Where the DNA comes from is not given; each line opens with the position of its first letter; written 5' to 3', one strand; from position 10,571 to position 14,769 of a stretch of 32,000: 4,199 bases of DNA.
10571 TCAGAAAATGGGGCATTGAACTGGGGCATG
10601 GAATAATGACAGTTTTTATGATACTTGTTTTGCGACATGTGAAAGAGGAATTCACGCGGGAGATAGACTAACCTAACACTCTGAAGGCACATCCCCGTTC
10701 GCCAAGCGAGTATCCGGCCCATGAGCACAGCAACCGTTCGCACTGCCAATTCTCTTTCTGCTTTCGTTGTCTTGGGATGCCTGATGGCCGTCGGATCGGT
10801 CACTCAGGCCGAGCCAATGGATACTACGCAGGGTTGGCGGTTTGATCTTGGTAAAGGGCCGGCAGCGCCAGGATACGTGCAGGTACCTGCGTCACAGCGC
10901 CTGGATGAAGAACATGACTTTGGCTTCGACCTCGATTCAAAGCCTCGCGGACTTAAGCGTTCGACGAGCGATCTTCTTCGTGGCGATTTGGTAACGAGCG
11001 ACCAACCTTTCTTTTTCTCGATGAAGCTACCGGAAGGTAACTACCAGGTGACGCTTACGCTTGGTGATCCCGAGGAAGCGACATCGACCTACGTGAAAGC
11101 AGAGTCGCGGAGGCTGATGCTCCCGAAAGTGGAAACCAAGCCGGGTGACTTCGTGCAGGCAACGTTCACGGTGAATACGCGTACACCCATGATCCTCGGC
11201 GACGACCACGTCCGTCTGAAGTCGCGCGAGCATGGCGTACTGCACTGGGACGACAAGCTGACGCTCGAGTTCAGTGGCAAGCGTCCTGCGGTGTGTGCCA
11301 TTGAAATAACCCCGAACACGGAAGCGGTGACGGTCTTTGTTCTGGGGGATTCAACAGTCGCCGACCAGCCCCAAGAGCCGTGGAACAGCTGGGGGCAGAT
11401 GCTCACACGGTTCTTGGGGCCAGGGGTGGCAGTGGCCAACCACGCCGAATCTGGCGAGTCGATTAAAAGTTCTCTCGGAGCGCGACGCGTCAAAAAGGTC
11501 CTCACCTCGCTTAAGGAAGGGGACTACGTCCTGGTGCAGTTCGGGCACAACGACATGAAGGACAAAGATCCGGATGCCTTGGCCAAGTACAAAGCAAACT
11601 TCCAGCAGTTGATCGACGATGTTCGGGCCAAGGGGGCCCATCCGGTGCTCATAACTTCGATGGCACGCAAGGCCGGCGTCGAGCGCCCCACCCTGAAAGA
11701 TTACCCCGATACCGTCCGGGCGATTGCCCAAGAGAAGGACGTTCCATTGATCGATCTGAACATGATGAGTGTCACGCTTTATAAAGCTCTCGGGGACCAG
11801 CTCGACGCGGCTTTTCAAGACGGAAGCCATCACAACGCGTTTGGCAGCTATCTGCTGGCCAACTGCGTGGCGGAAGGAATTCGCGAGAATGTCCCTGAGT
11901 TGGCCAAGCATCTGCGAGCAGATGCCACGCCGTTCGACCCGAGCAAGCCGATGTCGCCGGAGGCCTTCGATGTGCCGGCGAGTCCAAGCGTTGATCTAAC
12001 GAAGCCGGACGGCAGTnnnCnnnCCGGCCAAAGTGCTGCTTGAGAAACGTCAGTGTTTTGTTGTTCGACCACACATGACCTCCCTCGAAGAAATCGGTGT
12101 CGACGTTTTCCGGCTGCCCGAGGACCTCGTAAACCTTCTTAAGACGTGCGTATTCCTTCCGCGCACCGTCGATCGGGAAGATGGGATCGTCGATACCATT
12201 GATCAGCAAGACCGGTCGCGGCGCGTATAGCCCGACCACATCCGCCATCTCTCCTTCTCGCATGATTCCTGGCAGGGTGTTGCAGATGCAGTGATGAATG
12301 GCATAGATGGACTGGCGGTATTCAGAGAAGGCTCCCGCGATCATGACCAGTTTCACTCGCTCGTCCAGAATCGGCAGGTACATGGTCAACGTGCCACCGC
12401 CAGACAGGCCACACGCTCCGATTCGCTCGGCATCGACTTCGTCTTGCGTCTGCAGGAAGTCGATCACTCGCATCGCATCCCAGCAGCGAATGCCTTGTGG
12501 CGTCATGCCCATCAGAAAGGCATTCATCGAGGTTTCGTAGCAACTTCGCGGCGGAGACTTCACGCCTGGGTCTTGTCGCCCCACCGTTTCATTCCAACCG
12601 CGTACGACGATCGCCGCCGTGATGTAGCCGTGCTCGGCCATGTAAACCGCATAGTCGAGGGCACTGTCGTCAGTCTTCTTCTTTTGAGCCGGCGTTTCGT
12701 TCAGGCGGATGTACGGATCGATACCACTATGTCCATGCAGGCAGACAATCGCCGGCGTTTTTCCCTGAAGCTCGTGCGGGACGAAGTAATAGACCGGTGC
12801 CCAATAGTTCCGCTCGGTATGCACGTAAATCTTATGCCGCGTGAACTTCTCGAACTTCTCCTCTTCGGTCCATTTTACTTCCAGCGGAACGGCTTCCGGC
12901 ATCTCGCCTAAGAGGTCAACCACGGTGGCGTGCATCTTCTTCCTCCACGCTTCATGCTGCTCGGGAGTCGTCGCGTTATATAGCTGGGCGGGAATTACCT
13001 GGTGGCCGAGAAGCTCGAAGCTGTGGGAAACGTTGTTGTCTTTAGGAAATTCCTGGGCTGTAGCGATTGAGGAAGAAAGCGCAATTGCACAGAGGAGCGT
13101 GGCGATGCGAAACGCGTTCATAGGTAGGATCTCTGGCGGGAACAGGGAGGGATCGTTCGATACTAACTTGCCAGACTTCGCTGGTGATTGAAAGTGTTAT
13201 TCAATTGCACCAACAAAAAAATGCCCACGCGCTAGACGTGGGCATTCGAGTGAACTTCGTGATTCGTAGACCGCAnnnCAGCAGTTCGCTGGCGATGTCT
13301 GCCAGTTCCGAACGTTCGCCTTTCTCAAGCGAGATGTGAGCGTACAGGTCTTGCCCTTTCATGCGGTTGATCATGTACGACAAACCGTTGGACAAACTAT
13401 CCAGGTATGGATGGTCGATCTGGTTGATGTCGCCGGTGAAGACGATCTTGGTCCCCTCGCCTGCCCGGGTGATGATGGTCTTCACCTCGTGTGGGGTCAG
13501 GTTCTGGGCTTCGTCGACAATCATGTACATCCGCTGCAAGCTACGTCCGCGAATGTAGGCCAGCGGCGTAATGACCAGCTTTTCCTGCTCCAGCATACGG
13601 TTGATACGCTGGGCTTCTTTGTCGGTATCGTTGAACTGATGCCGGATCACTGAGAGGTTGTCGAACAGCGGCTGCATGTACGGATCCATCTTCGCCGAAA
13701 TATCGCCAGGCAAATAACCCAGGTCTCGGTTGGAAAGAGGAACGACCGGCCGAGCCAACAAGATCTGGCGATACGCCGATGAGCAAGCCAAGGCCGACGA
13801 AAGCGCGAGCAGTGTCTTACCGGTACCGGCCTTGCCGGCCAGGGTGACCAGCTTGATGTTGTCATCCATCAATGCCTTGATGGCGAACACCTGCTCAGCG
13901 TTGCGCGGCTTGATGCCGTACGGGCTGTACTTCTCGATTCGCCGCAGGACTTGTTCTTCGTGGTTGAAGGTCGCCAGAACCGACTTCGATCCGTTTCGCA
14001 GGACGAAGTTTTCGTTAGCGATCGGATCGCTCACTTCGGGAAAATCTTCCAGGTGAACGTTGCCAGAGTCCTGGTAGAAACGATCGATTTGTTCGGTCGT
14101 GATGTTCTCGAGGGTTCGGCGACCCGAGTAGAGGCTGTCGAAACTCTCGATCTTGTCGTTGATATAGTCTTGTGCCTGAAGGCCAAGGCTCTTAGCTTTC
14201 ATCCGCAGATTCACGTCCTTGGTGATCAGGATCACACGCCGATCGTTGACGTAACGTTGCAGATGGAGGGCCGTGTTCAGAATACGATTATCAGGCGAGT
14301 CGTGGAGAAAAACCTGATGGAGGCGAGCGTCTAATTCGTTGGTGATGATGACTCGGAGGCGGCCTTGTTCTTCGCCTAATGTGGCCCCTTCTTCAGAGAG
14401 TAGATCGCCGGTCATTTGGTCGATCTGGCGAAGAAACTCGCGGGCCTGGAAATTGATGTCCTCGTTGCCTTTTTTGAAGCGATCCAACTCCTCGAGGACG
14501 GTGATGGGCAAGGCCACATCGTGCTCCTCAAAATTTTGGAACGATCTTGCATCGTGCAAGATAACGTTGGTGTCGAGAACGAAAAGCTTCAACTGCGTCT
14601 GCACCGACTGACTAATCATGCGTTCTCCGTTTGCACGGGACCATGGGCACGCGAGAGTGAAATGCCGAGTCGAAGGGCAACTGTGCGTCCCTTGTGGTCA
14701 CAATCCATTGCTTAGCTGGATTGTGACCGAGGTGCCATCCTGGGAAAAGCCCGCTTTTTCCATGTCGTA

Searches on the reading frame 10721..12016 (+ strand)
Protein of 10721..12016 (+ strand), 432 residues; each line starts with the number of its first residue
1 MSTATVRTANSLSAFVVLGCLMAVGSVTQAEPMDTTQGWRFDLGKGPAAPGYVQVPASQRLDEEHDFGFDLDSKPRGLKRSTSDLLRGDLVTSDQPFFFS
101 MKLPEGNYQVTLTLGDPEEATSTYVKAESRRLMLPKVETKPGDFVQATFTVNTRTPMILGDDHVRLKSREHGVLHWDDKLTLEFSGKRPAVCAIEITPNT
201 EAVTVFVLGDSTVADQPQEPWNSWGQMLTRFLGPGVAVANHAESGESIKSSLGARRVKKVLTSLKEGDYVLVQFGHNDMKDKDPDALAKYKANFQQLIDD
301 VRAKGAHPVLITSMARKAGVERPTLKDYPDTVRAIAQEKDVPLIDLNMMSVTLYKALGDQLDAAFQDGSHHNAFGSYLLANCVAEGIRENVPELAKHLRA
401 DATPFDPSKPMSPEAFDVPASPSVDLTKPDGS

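Call 61: search_protein_families(library=pfam, proteins=[window:10721-12016:+], max_evalue=0.0001)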
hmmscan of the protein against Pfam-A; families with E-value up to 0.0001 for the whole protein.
window:10721-12016:+ (432 aa): 3 families
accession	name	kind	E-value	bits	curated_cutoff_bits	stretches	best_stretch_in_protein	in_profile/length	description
PF13472.12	Lipase_GDSL_2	-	4.7e-18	66.7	32.9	1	207-373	1-173/178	GDSL-like Lipase/Acylhydrolase family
PF00657.28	Lipase_GDSL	-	1.6e-13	51.7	23.6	1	205-382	1-207/208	GDSL-like Lipase/Acylhydrolase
PF21254.3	AGA-YXIM_GBD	-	8.5e-08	32.6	27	1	39-128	1-91/138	Beta-agarase/YXIM esterase-like, galactose-binding domain-like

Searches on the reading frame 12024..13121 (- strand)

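Call 61: search_protein_families(library=pfam, proteins=[window:12024-13121:-], max_evalue=0.0001)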
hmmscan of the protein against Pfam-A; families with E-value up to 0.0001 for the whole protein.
window:12024-13121:- (366 aa): 5 families
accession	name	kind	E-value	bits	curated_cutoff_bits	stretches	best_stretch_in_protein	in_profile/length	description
PF12715.13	Abhydrolase_7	-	2.1e-13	50.7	21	1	44-345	35-340/388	Abhydrolase family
PF05448.18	AXE1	-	1.8e-06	27.4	21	1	111-266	72-211/321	Acetyl xylan esterase (AXE1)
PF00326.27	Peptidase_S9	-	2.4e-05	24.4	22.6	0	215-328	47-171/213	Prolyl oligopeptidase family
PF22244.2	GCE_fung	-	3.4e-05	24.2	27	0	213-261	84-134/231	Glucuronyl esterase, fungi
PF02129.25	Peptidase_S15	-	5.2e-05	23.5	23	0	135-273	26-137/262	X-Pro dipeptidyl-peptidase (S15 family)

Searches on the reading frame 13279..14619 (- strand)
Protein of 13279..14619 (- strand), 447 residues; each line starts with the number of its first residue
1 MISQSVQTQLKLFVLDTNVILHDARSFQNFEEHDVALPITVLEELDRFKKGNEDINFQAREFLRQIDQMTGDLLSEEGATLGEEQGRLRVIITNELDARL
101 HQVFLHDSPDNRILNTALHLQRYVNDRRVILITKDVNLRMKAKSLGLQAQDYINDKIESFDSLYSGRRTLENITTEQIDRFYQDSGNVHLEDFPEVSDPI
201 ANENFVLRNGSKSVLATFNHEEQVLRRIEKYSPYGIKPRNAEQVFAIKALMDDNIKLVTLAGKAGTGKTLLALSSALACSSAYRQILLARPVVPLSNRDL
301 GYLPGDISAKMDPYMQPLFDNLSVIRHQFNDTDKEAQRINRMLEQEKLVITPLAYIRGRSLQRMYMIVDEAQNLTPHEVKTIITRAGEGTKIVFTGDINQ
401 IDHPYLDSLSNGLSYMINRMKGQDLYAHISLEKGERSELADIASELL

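Call 61: search_protein_families(library=pfam, proteins=[window:13279-14619:-], max_evalue=0.0001)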
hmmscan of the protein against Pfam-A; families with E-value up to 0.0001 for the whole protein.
window:13279-14619:- (447 aa): 4 families
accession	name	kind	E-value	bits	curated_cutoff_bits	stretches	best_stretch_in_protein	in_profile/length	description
PF02562.22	PhoH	-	2.2e-50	171.5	27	1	236-433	2-188/205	PhoH-like protein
PF13638.12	PIN_4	-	9.5e-37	126.7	21.9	1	13-152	1-131/132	PIN domain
PF13604.12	AAA_30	-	6.1e-09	36.3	27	1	240-401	3-128/191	AAA domain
PF13245.12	AAA_19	-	5.6e-07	30.3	25.1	0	331-401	60-129/134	AAA domain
